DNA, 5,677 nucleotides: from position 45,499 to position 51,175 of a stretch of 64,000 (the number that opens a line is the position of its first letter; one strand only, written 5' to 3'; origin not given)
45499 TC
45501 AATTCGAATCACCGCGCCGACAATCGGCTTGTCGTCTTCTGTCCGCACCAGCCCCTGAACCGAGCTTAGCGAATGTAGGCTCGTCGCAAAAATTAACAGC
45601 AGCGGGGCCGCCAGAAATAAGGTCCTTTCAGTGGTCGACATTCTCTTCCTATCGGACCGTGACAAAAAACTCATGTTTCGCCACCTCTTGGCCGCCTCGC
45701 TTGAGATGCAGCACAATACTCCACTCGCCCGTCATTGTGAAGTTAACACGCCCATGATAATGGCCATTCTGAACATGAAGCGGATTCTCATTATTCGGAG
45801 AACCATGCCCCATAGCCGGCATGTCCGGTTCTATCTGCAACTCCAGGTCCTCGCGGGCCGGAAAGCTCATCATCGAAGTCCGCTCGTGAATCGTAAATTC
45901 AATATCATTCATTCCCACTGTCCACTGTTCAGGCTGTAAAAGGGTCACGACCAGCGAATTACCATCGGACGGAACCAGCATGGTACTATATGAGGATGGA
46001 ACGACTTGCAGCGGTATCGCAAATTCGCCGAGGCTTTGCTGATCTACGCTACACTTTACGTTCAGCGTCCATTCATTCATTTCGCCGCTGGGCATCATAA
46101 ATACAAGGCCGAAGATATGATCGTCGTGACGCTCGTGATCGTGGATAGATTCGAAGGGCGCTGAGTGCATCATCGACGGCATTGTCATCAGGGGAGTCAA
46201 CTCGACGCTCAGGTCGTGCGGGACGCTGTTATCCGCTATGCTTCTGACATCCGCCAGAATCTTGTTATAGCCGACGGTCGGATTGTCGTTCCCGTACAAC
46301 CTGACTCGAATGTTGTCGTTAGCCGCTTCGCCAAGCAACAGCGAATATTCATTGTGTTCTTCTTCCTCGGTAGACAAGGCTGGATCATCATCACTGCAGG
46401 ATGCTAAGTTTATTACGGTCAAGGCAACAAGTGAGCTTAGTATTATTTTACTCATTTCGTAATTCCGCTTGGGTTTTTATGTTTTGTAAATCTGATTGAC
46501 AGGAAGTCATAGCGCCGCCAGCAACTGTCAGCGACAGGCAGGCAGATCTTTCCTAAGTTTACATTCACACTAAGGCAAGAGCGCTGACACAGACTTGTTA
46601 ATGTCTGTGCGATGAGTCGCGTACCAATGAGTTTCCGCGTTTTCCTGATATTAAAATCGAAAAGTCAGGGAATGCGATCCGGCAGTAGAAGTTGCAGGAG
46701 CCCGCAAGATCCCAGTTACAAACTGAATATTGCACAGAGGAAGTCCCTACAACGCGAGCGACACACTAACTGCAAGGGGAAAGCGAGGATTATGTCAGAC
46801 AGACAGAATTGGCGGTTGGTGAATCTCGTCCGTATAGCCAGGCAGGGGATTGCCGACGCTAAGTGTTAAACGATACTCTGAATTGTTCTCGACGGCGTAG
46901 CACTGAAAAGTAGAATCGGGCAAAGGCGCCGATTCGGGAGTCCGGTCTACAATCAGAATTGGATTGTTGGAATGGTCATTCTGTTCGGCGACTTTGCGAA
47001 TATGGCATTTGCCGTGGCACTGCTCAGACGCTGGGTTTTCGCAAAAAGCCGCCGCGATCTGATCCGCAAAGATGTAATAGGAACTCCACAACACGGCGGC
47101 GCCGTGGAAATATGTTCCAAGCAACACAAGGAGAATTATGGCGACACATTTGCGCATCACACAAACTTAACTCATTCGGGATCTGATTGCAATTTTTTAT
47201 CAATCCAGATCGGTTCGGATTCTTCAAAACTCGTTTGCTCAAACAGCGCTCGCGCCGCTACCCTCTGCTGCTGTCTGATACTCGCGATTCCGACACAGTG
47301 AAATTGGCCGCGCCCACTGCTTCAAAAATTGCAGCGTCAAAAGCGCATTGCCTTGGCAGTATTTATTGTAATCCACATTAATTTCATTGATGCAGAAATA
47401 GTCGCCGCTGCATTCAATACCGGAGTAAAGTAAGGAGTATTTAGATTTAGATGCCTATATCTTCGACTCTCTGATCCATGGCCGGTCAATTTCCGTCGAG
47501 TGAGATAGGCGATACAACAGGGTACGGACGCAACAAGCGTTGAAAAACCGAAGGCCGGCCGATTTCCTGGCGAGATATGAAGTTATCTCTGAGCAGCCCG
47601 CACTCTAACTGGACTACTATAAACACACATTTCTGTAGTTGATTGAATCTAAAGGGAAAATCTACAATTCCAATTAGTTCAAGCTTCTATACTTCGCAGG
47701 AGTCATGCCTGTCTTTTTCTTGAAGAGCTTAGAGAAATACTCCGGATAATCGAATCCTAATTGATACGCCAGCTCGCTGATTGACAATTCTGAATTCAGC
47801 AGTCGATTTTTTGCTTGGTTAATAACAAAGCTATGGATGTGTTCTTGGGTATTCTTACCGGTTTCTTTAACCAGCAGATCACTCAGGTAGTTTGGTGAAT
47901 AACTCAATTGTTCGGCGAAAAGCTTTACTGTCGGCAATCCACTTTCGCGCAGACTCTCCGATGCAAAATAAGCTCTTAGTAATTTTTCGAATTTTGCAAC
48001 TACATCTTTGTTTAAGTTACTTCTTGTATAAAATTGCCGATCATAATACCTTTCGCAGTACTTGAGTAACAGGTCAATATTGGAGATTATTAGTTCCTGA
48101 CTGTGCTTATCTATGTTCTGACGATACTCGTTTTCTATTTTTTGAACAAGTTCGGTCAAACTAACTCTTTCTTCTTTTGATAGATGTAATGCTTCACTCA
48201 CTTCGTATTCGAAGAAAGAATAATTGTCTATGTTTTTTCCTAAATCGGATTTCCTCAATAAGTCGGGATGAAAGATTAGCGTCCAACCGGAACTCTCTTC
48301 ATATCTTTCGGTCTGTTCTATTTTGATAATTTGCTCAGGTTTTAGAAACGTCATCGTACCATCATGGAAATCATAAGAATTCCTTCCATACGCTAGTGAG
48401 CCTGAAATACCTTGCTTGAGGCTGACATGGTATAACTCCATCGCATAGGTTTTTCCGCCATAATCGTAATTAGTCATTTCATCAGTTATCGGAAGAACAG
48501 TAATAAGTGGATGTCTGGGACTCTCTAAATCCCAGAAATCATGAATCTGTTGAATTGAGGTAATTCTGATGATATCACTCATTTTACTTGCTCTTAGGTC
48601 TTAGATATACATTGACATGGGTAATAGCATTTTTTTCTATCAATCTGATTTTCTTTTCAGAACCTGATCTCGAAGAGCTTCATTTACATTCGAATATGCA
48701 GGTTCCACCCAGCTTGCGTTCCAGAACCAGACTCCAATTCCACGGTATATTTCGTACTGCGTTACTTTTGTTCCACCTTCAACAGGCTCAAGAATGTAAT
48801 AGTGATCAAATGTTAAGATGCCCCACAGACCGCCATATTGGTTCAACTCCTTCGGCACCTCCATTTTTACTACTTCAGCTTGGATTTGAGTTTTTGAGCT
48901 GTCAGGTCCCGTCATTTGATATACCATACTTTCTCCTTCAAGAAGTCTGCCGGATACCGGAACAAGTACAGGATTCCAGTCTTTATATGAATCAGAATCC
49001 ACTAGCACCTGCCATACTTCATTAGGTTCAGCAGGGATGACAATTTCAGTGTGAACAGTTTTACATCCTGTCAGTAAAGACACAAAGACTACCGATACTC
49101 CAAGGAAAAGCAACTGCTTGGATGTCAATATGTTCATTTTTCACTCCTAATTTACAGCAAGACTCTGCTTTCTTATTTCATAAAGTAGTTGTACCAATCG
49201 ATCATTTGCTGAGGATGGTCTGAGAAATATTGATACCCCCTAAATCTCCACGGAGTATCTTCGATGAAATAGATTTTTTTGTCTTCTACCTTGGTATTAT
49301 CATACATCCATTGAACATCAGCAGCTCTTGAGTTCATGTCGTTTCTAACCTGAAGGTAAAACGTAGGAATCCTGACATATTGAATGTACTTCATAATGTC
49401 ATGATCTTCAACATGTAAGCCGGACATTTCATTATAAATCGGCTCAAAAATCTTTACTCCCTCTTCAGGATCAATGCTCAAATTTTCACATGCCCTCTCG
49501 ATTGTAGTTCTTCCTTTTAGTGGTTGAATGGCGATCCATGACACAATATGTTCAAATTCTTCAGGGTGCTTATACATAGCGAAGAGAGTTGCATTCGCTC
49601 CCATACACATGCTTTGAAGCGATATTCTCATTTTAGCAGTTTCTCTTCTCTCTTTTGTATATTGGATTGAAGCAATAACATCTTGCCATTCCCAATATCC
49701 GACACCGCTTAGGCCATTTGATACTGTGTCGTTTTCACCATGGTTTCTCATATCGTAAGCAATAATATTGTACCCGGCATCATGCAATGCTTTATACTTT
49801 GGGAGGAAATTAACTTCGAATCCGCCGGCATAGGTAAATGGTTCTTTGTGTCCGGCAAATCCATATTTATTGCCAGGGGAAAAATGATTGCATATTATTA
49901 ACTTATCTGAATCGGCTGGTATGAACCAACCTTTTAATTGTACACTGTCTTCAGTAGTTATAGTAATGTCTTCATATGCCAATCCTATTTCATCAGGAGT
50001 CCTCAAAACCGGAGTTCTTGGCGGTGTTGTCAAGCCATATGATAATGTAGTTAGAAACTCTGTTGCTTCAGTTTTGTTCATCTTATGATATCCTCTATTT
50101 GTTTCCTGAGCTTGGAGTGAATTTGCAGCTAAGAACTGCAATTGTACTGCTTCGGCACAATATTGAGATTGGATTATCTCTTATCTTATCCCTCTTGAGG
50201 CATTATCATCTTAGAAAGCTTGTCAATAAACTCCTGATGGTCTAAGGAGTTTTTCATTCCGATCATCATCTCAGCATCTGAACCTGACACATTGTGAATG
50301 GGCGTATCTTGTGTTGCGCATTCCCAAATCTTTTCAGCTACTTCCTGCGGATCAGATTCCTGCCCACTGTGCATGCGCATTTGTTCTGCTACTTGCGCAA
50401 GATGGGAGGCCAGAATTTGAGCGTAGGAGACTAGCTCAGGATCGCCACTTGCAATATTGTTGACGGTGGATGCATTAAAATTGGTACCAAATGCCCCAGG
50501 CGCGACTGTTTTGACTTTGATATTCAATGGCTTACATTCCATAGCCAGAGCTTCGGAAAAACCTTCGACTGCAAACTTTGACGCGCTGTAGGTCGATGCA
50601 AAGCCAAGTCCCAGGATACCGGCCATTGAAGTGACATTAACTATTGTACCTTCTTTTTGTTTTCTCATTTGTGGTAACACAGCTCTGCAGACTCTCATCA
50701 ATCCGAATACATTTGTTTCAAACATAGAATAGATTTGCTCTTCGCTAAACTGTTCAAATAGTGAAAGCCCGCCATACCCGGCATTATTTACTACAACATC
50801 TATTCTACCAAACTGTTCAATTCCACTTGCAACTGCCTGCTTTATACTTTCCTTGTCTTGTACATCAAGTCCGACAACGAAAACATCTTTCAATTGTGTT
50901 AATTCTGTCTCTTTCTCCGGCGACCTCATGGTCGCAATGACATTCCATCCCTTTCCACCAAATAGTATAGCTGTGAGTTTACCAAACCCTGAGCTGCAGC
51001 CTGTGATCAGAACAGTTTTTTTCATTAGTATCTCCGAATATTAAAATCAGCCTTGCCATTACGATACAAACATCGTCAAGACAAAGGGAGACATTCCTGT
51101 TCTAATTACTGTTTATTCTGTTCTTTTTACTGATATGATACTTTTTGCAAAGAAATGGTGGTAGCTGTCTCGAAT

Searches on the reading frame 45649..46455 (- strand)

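Call 79: search_protein_families(library=pfam, proteins=[window:45649-46455:-], max_evalue=0.0001)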
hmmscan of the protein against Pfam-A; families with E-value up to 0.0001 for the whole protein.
window:45649-46455:- (268 aa): 1 family
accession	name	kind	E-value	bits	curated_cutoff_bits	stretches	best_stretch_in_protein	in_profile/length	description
PF13115.11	YtkA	-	2.6e-13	50.9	25.9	1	166-250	5-85/85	YtkA-like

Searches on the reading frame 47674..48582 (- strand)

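Call 79: search_protein_families(library=pfam, proteins=[window:47674-48582:-], max_evalue=0.0001)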
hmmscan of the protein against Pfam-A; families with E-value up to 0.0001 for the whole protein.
window:47674-48582:- (302 aa): 2 families
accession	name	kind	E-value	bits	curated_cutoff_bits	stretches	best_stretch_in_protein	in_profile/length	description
PF12833.13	HTH_18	-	1.1e-19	71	33.6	1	223-299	2-78/80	Helix-turn-helix domain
PF00165.29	HTH_AraC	-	2.8e-13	50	26.6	1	263-299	6-41/42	Bacterial regulatory helix-turn-helix proteins, AraC family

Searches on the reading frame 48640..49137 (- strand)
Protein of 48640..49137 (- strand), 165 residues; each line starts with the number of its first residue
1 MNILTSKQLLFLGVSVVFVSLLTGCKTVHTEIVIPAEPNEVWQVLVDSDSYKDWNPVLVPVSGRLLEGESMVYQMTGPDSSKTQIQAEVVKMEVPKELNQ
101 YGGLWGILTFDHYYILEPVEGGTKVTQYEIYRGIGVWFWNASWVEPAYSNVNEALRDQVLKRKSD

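Call 79: search_protein_families(library=pfam, proteins=[window:48640-49137:-], max_evalue=0.0001)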
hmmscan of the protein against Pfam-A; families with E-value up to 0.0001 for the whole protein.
window:48640-49137:- (165 aa): 2 families
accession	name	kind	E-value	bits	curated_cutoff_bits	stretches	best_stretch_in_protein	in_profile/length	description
PF10604.15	Polyketide_cyc2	-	1.1e-11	45.6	27.4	1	27-158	3-140/142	Polyketide cyclase / dehydrase and lipid transport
PF08327.17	AHSA1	-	7.1e-05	23.5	22.1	0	36-126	2-93/125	Activator of Hsp90 ATPase homolog 1-like protein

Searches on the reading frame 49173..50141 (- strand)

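Call 79: search_protein_families(library=pfam, proteins=[window:49173-50141:-], max_evalue=0.0001)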
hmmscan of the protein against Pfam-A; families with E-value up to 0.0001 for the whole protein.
window:49173-50141:- (322 aa): 1 family
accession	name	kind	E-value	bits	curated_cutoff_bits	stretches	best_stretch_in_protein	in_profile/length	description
PF12146.15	Hydrolase_4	-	5e-05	23.2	27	0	117-200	25-105/239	Serine aminopeptidase, S33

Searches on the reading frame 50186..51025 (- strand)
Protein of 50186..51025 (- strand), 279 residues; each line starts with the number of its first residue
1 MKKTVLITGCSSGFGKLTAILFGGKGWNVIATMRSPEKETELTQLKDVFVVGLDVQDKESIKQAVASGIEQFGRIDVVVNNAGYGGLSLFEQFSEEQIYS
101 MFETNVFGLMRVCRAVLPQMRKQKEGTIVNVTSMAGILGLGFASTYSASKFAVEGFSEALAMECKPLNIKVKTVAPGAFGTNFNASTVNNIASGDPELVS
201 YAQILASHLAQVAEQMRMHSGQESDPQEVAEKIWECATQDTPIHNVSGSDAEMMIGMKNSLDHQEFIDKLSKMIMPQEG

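Call 79: search_protein_families(library=pfam, proteins=[window:50186-51025:-], max_evalue=0.0001)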
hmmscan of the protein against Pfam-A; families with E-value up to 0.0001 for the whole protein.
window:50186-51025:- (279 aa): 4 families
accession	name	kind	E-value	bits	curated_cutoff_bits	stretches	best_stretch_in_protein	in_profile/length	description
PF00106.31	adh_short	-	1.4e-54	185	26.6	1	3-188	1-191/195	short chain dehydrogenase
PF13561.12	adh_short_C2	-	3.7e-36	125.3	27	1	11-186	3-183/236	Enoyl-(Acyl carrier protein) reductase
PF08659.16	KR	-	4.8e-12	46.6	22.6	1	4-160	2-163/180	KR domain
PF08643.16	DUF1776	-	5e-06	26.6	25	1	84-204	103-225/294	Fungal family of unknown function (DUF1776)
